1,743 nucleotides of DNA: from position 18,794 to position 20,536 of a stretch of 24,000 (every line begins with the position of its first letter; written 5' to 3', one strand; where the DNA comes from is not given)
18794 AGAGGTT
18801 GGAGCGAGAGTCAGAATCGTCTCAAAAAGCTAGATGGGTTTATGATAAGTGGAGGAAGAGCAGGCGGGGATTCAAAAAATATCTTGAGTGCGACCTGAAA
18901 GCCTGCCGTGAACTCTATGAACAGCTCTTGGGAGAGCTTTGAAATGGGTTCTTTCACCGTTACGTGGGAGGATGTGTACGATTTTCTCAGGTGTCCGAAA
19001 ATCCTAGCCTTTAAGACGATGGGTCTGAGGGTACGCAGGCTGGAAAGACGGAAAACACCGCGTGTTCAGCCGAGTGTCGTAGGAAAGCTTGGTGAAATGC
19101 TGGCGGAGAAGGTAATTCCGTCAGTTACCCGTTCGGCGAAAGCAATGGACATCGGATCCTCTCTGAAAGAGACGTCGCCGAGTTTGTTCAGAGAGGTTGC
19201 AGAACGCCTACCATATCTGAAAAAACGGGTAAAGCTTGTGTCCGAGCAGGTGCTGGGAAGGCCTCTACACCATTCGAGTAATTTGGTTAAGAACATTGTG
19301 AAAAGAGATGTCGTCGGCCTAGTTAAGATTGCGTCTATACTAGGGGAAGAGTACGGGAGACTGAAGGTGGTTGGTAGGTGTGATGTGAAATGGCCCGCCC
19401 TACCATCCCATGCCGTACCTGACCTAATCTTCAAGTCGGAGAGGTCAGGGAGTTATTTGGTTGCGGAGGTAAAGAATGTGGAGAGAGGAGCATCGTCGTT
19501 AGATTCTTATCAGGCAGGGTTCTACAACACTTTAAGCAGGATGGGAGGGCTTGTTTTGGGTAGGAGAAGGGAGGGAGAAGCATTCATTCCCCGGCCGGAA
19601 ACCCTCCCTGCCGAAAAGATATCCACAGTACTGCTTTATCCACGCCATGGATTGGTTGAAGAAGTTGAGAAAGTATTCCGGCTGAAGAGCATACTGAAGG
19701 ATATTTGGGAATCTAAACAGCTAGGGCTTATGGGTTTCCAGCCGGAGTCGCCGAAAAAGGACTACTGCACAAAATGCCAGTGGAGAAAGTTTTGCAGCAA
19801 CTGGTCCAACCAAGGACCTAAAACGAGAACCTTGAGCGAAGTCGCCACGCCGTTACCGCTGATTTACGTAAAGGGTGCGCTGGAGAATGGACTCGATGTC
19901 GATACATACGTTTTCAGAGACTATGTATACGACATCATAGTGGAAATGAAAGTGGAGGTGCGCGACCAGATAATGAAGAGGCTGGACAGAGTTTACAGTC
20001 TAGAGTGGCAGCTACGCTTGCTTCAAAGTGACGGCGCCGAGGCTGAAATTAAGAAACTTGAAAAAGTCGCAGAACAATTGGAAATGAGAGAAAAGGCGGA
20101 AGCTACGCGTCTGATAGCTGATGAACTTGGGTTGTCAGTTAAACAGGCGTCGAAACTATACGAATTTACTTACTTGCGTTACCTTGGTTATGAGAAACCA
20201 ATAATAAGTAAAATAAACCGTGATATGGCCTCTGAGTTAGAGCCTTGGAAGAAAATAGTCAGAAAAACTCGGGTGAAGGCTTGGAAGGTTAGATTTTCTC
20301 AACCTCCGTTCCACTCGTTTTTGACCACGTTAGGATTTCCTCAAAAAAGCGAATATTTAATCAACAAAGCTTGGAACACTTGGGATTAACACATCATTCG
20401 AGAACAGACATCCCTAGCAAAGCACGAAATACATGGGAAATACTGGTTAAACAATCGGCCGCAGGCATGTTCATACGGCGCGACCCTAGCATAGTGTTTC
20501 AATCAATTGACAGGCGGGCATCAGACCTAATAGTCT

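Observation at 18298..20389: Translationally coupled DEDDy 3'-5' exonuclease + Cas4-like Fe-S nuclease pair with no CRISPR-Cas context: candidate undescribed two-nuclease module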

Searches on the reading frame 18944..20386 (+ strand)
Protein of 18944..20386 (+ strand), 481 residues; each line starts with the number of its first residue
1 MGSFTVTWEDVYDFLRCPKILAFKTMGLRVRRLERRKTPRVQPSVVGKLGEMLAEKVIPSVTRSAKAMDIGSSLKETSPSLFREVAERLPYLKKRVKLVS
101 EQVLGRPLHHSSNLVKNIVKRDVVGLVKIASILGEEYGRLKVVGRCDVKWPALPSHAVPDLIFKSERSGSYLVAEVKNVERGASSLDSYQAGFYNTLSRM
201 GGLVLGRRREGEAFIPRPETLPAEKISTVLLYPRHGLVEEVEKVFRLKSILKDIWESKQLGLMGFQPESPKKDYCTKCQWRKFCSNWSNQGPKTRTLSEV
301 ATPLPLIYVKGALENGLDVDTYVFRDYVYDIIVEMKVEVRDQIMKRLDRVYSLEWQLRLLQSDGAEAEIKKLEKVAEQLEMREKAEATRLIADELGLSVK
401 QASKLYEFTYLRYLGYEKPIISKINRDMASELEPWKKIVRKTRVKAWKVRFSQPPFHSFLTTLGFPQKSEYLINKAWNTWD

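Call 7: search_protein_families(library=pfam, proteins=[window:18944-20386:+], max_evalue=1)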
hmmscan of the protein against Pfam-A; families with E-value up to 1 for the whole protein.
window:18944-20386:+ (481 aa): 2 families
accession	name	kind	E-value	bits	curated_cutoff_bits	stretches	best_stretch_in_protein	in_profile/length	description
PF12705.13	PDDEXK_1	-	0.0017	18.7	22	1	32-284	27-246/247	PD-(D/E)XK nuclease superfamily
PF01930.23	Cas_Cas4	-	0.035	14.6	22.7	1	228-285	101-159/160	Domain of unknown function DUF83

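Call 8: search_protein_families(library=padloc, proteins=[window:18944-20386:+], max_evalue=1)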
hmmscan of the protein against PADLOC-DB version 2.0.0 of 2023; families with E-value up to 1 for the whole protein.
window:18944-20386:+ (481 aa): 5 families
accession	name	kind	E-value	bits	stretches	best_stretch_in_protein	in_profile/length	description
PDLC01447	Cas4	-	1.9e-05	23.2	1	9-287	8-160/161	"CAS-I,CAS-II,CAS-III,CAS-IV,CAS-V,CAS-VI; acquisition_associated"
PDLC00943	Cas4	-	6e-05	21.1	1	228-285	120-179/180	CRISPR-associated protein Cas4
PDLC01250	Cas4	-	0.00038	18.8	1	157-284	64-167/168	"CAS-I,CAS-II,CAS-III,CAS-IV,CAS-V,CAS-VI; acquisition_associated"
PDLC01611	Cas4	-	0.0047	15.2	1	227-284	98-156/158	"CAS-I,CAS-II,CAS-III,CAS-IV,CAS-V,CAS-VI; acquisition_associated"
PDLC00944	Cas4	-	0.03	12.5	1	230-284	121-176/177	Cas4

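Call 9: search_protein_families(library=ncbifam, proteins=[window:18944-20386:+], max_evalue=1)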
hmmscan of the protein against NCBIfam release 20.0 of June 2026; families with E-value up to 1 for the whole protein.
window:18944-20386:+ (481 aa): 3 families
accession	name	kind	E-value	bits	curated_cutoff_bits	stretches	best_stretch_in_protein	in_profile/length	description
TIGR00372.1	cas4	equivalog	0.00023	21.1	65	1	228-285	120-179/180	CRISPR-associated protein Cas4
NF009031.0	PRK12366.1-2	equivalog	0.063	11.7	767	1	328-386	121-178/647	replication factor A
NF040492.1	not_ScfB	exception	0.22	10.3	855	0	322-352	24-54/450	ScfB-related radical SAM/SPASM orphan maturase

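Call 10: find_homologous_proteins(query=window:18944-20386:+)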
Query window:18944-20386:+ (481 aa): 5 proteins with E <= 0.001 among 8000 candidates.
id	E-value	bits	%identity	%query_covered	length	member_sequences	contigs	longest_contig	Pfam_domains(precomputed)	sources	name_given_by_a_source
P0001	0.0e+0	1062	99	100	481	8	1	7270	-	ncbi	ncbi:MAG: hypothetical protein QXT82_11420 [Candidatus Caldarchaeum sp.]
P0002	1.3e-218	745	75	90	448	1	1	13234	-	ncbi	ncbi:MAG: hypothetical protein QXN89_03925 [Candidatus Woesearchaeota archaeon]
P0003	8.8e-172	590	79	70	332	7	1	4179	-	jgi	-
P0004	1.9e-63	233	32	100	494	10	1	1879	-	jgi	-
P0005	4.8e-31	126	26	100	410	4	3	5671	-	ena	-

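Call 12: find_encoding_contigs(protein=P0002, flank=10000)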
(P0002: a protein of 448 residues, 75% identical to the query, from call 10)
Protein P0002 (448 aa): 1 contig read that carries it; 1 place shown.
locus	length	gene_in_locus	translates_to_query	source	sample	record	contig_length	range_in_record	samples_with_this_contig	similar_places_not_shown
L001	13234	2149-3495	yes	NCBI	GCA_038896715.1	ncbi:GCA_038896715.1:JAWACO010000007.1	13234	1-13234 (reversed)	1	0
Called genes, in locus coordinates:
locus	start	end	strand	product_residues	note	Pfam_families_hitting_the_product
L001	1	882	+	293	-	?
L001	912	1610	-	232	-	-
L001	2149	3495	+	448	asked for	-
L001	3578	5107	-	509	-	PF25794:SACS (faint), PF02518:HATPase_c (weak), PF13589:HATPase_c_3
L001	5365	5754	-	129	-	-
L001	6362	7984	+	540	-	PF01844:HNH, PF14279:HNH_5 (weak), PF13395:HNH_4 (weak)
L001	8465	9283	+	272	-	-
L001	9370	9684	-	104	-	-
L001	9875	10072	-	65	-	-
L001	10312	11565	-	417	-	PF00753:Lactamase_B (faint), PF12706:Lactamase_B_2 (weak)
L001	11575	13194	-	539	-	PF00271:Helicase_C, PF13020:NOV_C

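Call 13: find_encoding_contigs(protein=P0005, flank=10000)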
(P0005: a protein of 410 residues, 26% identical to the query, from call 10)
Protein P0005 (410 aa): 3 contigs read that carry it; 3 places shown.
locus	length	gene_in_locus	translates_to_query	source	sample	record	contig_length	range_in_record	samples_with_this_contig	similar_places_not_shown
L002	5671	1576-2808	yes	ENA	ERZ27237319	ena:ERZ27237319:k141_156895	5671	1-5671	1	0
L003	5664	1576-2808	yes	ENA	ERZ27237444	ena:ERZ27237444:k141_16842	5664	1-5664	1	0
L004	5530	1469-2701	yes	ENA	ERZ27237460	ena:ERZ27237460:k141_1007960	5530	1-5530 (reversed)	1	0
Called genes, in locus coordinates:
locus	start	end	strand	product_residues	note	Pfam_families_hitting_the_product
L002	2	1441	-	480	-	?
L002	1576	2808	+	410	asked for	-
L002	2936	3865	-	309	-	-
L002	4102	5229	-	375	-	-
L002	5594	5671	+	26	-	?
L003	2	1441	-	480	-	?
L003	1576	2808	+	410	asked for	-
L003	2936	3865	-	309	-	-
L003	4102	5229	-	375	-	-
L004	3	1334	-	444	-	?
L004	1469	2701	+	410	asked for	-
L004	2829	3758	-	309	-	-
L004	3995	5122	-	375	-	-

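Call 14: find_encoding_contigs(protein=P0004, flank=10000)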
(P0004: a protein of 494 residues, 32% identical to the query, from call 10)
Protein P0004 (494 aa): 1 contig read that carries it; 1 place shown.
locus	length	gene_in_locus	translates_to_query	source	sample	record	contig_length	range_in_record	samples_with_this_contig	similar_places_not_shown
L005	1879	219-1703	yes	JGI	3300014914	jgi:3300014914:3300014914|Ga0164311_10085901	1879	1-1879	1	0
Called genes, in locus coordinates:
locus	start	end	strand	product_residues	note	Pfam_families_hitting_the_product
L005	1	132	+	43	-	?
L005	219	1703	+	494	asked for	-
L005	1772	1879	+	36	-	?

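Call 26: find_encoding_contigs(protein=window:18944-20386:+, flank=10000)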
Protein window:18944-20386:+ (481 aa): no gene with exactly this product is on record in the collection.

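Call 27: find_encoding_contigs(protein=P0001, flank=10000)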
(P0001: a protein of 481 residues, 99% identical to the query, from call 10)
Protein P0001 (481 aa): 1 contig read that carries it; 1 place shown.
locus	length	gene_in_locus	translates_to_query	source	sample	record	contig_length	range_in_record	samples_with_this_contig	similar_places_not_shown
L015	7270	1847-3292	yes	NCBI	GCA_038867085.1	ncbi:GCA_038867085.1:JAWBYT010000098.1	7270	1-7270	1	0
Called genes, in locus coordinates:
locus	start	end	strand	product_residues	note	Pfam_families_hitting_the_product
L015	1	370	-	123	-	?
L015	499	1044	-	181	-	-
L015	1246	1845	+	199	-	PF03104:DNA_pol_B_exo1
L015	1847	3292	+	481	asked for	-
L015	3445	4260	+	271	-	PF27324:MjaV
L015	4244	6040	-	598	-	PF01555:N6_N4_Mtase (weak), PF01170:UPF0020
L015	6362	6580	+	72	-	-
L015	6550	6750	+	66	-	-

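Call 33: search_solved_structures(query=A1, max_evalue=1, show_alignments=2)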
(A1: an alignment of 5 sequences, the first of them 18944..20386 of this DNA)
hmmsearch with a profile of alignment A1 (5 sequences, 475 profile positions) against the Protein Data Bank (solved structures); distinct sequences matched with E-value up to 1: 0.

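Call 39: find_related_loci(query=A3, collection=viral_contigs, flank=10000)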
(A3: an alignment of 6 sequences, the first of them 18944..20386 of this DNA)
Query A3 (481 aa) in viral_contigs; peptide patterns used: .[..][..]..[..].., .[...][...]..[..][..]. (x = any residue, [..] = any of these).
62 stretches matched a pattern, but none encodes a relative of the query by tblastn (E <= 1e-3).

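Call 41: search_dna_similar(query=window:18944-20386:+, collection=phages, mode=protein, max_evalue=0.01)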
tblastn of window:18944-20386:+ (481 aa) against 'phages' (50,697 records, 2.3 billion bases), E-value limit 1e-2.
No match.

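Call 45: search_protein_families(library=pfam, proteins=[L001:912-1607:-, L001:3578-5110:-, L001:5365-5751:-, L001:6302-7981:+, L001:8465-9280:+, L001:10312-11565:-, L001:11575-13098:-, L015:3445-4257:+, L015:4244-6037:-, L015:499-1041:-], max_evalue=0.01)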
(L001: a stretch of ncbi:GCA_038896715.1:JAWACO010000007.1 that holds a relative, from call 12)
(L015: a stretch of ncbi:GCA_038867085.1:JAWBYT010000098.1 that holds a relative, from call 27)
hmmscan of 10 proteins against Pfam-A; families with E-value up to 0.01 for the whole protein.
L001:912-1607:- (231 aa): 0 families

L001:3578-5110:- (510 aa): 4 families
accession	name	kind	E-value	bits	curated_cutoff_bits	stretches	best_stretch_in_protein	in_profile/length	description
PF13589.12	HATPase_c_3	-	9.4e-15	55.3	25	1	25-112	5-99/137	Histidine kinase-, DNA gyrase B-, and HSP90-like ATPase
PF02518.31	HATPase_c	-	4.5e-07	30.7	26.4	1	26-138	9-105/111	Histidine kinase-, DNA gyrase B-, and HSP90-like ATPase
PF25794.1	SACS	-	1.2e-06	28.9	32.8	1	8-46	3-40/247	Sacsin domain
PF08325.16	WLM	-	0.00014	22.4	26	1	456-492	79-115/190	WLM domain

L001:5365-5751:- (128 aa): 0 families

L001:6302-7981:+ (560 aa): 3 families
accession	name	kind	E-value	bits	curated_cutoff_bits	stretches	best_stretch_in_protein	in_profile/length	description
PF01844.29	HNH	-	7.8e-09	36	21.4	1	53-99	1-46/47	HNH endonuclease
PF13395.12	HNH_4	-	3.8e-07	30.4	22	1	62-99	13-50/54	HNH endonuclease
PF14279.12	HNH_5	-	1e-06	29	27.5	1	53-99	1-45/56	HNH endonuclease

L001:8465-9280:+ (272 aa): 0 families

L001:10312-11565:- (417 aa): 3 families
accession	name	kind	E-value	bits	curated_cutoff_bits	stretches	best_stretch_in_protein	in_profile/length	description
PF12706.13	Lactamase_B_2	-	5e-06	26.7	27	1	67-185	30-156/200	Beta-lactamase superfamily domain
PF00753.33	Lactamase_B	-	1.7e-05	25.3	22.7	1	69-180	45-161/196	Metallo-beta-lactamase superfamily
PF07521.17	RMMBL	-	0.0015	18.9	21.6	1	369-408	11-52/63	Zn-dependent metallo-hydrolase RNA specificity domain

L001:11575-13098:- (507 aa): 2 families
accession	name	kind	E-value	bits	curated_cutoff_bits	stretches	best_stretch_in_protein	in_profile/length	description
PF13020.12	NOV_C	-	1.2e-17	64.2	22.1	1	392-479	1-88/91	Protein NO VEIN, C-terminal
PF00271.37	Helicase_C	-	4.7e-11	43.4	23.5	1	1-40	71-110/110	Helicase conserved C-terminal domain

L015:3445-4257:+ (271 aa): 0 families

L015:4244-6037:- (597 aa): 5 families
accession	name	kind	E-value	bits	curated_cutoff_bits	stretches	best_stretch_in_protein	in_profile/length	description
PF01170.24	UPF0020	-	5.1e-10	39.8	22.3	1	216-262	8-54/197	RMKL-like, methyltransferase domain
PF01555.25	N6_N4_Mtase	-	2.6e-08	34.5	26.7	1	216-271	162-216/221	DNA methylase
PF02086.21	MethyltransfD12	-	0.0017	18.6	22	1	237-381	21-127/253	D12 class N6 adenine-specific DNA methyltransferase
PF13847.12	Methyltransf_31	-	0.0029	17.7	27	0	237-270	4-40/145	Methyltransferase domain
PF08241.18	Methyltransf_11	-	0.0048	17.9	21.2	0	242-281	2-41/95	Methyltransferase domain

L015:499-1041:- (180 aa): 1 family
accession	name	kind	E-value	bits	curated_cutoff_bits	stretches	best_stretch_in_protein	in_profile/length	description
PF13620.12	CarboxypepD_reg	-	8e-05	23.4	32.3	1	33-91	5-63/82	Carboxypeptidase regulatory-like domain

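Call 46: search_protein_families(library=padloc, proteins=[L001:912-1607:-, L001:3578-5110:-, L001:5365-5751:-, L001:6302-7981:+, L001:8465-9280:+, L001:10312-11565:-, L001:11575-13098:-, L015:3445-4257:+, L015:4244-6037:-, L015:499-1041:-], max_evalue=0.001)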
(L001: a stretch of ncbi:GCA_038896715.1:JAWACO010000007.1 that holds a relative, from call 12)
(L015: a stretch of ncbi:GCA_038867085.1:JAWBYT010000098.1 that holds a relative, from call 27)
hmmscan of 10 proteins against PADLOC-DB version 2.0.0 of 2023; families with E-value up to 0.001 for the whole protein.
L001:912-1607:- (231 aa): 0 families

L001:3578-5110:- (510 aa): 2 families
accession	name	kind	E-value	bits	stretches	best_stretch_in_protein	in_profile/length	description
PDLC03968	TmtA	-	2.2e-09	33.6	1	26-100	78-153/1486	-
PDLC03966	TmtA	-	0.00077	15.3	0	19-90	39-122/1655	-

L001:5365-5751:- (128 aa): 0 families

L001:6302-7981:+ (560 aa): 17 families
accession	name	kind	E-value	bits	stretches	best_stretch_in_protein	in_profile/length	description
PDLC01256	Cas9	-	1.5e-09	35.2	1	35-118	496-579/711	"CAS-II-A,CAS-II-B,CAS-II-C; effector__SPE"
PDLC00973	Cas9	-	8.3e-09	32.5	1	36-115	590-673/830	CRISPR subtype II RNA-guided endonuclease Cas9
PDLC01460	Cas9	-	1.6e-07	27.9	1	28-119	479-566/901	"CAS-II-A,CAS-II-B,CAS-II-C; effector__SPE"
PDLC00325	PtuB1|PtuB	-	1.1e-05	23.1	1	36-103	37-107/213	Unknown function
PDLC00347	PtuB1|PtuB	-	1.7e-05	23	1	26-101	13-88/195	Unknown function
PDLC00332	PtuB1|PtuB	-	3.1e-05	21.9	1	32-76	29-71/212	Unknown function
PDLC00975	Cas9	-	3.8e-05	20.1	1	32-100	576-650/1120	Cas9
PDLC00337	PtuB1|PtuB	-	7.1e-05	20.8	1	38-103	44-110/216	Unknown function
PDLC00345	PtuB1|PtuB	-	0.00012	19.6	1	38-111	39-115/223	Unknown function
PDLC00346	PtuB1|PtuB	-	0.00014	19.9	1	32-102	30-97/214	Unknown function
PDLC00342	PtuB1|PtuB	-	0.00024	18.6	1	38-112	35-111/247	Unknown function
PDLC00349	PtuB1|PtuB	-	0.00037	18.5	1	34-77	33-80/260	Unknown function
PDLC00313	PtuB1|PtuB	-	0.00037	18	1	38-131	39-131/240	Unknown function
PDLC00322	PtuB1|PtuB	-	0.00038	18.4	0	29-75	24-69/215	Unknown function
PDLC00335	PtuB1|PtuB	-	0.00069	17.2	0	38-106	36-107/214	Unknown function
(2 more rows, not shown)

L001:8465-9280:+ (272 aa): 0 families

L001:10312-11565:- (417 aa): 0 families

L001:11575-13098:- (507 aa): 34 families (the best 25 are shown)
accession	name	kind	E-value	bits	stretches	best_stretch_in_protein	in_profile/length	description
PDLC03969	TmtA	-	2.5e-21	73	1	387-490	1385-1491/1563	-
PDLC00659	HmaA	-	1.7e-18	63.9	1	1-69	572-640/1176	SNF2 helicase / DEAD-box helicase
PDLC02500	BrxHI|BrxHII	-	4.1e-17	60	1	2-55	536-589/933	BrxHI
PDLC02619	DrmD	-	1.8e-16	57.5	1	2-67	496-562/872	DrmD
PDLC02620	DrmD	-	1.3e-14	51.2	1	1-72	539-610/1060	DrmD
PDLC02623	DrmD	-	3.3e-13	46.3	1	1-67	585-652/1040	DrmD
PDLC03965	TmtA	-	1.5e-12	44.4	1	385-488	1234-1339/1370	-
PDLC02504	BrxHI|BrxHII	-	6e-12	42.3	1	1-69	542-610/971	BrxHII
PDLC02621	DrmD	-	1.2e-11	41.7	1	1-56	584-641/1040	DrmD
PDLC03966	TmtA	-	1.5e-10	37.5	1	406-494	1546-1637/1655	-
PDLC02193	PLD_Helicase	-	1.9e-10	37.6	1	1-68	759-827/905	-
PDLC03964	TmtA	-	1.9e-10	37.5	1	381-502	1426-1531/1538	-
PDLC01075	C3a139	-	5.7e-10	36.2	1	1-56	690-744/948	HKD+Snf2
PDLC03972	TmtA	-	3.3e-09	33.4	1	386-488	1183-1287/1302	-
PDLC02843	DpdE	-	2.1e-08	30.6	1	7-53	631-683/1091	DpdE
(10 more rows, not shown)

L015:3445-4257:+ (271 aa): 1 family
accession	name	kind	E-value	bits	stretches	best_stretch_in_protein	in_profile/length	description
PDLC03511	REase_II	-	3.3e-08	31.6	1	41-195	22-184/230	Type II restriction enzyme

L015:4244-6037:- (597 aa): 26 families (the best 25 are shown)
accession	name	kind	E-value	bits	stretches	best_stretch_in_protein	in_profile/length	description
PDLC03364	MTase_II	-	6.1e-21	72.8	1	198-281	19-103/380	Type II methyltransferase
PDLC03380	MTase_II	-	1.3e-20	72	1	197-279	17-99/393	Type II methyltransferase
PDLC03322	MTase_II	-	1.8e-20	71.3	2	192-279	18-107/446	Type II methyltransferase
PDLC03377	MTase_II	-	6.9e-20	69.1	1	209-389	94-268/504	Type II methyltransferase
PDLC03369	MTase_II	-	5e-14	50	1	207-282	111-186/532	Type II methyltransferase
PDLC03249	MTase_II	-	2.5e-13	47.7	1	174-297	66-197/541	Type II methyltransferase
PDLC03362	MTase_II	-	5.9e-13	46.5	1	372-546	232-406/438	Type II methyltransferase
PDLC04134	mad2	-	6e-13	46.4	1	221-280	276-335/492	mads_2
PDLC03224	MTase_II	-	9.6e-13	45.8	1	237-277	94-134/481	Type II methyltransferase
PDLC03239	MTase_II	-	1.4e-12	45.1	1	216-289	71-143/442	Type II methyltransferase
PDLC03353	MTase_II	-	3.7e-12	44.3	2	237-274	209-246/260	Type II methyltransferase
PDLC03389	MTase_II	-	7.5e-09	32.8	1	240-338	84-182/445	Type II methyltransferase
PDLC03376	MTase_II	-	1.6e-08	32.6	1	199-279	21-99/249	Type II methyltransferase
PDLC03325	MTase_II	-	2.2e-08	31.3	1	235-281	90-136/426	Type II methyltransferase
PDLC03316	MTase_II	-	6.8e-08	29.9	0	236-270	333-367/390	Type II methyltransferase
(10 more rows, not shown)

L015:499-1041:- (180 aa): 0 families

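Call 47: predict_structure(alignment_id=A3)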
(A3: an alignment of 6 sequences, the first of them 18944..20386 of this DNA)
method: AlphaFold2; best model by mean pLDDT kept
length: 481 residues; sequences in the alignment: 6
mean_pLDDT: 53.5   pTM: 0.45
mean pLDDT of the five models: 53.5, 49.0, 48.9, 45.8, 39.2
residues with pLDDT >= 90: 9; 70-90: 144; 50-70: 83; < 50: 245
segments of 3 or more residues with pLDDT < 50: 1-46, 146-159, 200-220, 245-328, 395-397, 410-481
pLDDT, mean of each block of 10 residues (from residue 1): 33 35 33 30 50 82 89 86 86 79 68 75 90 89 50 36 79 70 51 54 44 38 66 83 51 33 33 36 33 27 29 30 42 57 71 72 70 76 71 57 58 40 34 32 29 31 33 32 25
secondary structure, 60 per line:
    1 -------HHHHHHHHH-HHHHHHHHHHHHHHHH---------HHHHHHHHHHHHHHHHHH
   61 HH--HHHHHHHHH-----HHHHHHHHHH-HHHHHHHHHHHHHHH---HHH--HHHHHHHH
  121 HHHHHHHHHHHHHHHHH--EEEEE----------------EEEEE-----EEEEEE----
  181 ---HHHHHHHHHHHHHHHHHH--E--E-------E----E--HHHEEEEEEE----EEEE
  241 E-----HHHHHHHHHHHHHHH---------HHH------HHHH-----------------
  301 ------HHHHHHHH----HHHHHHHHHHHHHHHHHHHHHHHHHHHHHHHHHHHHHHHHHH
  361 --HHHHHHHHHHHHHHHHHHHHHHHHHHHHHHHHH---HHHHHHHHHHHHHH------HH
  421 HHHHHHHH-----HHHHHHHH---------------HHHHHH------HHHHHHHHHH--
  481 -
elements in order: H8-16 H18-33 H43-62 H65-73 H79-88 H90-104 H113-137 E140-144 E161-165 E171-176 H184-201 E226-232 E237-241 H247-261 H280-283 H307-314 H319-360 H363-395 H399-412 H419-428 H434-441 H457-462 H469-478

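Call 48: search_protein_representatives(alignment_id=A3)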
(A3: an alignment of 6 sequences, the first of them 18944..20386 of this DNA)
Query: 6 sequences, 475 profile positions. Proteins with E-value up to 0.001 (for the whole library): 126; up to 1e-10: 79; up to 1e-30: 49. The best 126 are listed.
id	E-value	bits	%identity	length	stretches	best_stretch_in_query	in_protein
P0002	5.0e-223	757.7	-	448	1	46-475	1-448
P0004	1.2e-205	700.3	-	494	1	1-474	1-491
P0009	3.7e-122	425.0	-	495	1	2-474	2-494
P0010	1.9e-117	409.5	-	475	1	4-474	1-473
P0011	7.0e-116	404.3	-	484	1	1-474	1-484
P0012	1.2e-89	317.8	-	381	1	112-475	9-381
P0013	1.7e-87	310.8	-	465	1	3-475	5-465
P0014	7.0e-87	308.7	-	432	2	3-331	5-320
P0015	3.0e-86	306.6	-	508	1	2-474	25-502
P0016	3.1e-85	303.3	-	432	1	4-475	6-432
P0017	4.1e-85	302.9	-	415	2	1-330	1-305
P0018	1.7e-78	281.0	-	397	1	1-358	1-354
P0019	2.1e-78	280.8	-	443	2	2-342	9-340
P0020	2.9e-77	277.0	-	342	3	116-334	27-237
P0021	1.1e-76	275.1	-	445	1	2-474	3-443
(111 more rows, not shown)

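Call 52: find_related_loci(query=A6, collection=genome_contigs, flank=8000)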
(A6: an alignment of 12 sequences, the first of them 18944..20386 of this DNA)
Query A6 (481 aa) in genome_contigs; peptide patterns used: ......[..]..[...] (x = any residue, [..] = any of these).
26 stretches matched a pattern; 4 encode a relative of the query (tblastn E <= 1e-3); 4 distinct loci.
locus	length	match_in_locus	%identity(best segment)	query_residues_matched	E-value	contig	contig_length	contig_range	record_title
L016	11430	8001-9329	29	1-480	3e-57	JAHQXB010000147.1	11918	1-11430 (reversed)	MAG: Candidatus Jordarchaeia archaeon isolate RPF2 contig_124_2907_length_11918_read_count_15900, whole genome shotgun s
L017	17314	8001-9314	28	4-481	3e-41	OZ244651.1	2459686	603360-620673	MAG: Nitrosopumilus sp. isolate 512536c4-dc7c-46e5-b490-a406bae5c013 genome assembly, chromosome: 1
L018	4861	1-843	30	172-480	9e-29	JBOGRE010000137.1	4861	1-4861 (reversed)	MAG: Nitrosarchaeum sp. isolate H1-B1_metabat2.bin.78 k127_310319, whole genome shotgun sequence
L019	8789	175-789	27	115-328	5e-23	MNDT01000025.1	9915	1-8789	MAG: archaeon 13_2_20CM_2_53_6 13_2_20cm_2_scaffold_6852, whole genome shotgun sequence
